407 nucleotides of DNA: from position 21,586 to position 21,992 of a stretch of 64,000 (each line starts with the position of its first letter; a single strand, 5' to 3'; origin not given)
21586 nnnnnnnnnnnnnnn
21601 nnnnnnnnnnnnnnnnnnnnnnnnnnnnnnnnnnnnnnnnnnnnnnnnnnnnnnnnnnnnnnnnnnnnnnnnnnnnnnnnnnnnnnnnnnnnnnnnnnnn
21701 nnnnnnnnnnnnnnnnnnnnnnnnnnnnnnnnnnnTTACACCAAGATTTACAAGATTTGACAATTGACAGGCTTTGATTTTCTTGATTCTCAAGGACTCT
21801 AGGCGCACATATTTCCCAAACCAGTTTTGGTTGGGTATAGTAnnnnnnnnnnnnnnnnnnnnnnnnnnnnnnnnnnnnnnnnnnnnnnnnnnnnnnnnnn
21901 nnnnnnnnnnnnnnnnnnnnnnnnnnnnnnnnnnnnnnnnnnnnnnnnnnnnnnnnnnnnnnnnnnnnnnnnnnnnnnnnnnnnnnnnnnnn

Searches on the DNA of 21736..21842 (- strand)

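Call 57: search_dna_similar(query=window:21736-21842:-, collection=plasmids, mode=distant, max_evalue=0.001, max_rows=10)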
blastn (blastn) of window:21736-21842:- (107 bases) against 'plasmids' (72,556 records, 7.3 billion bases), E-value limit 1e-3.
No match.
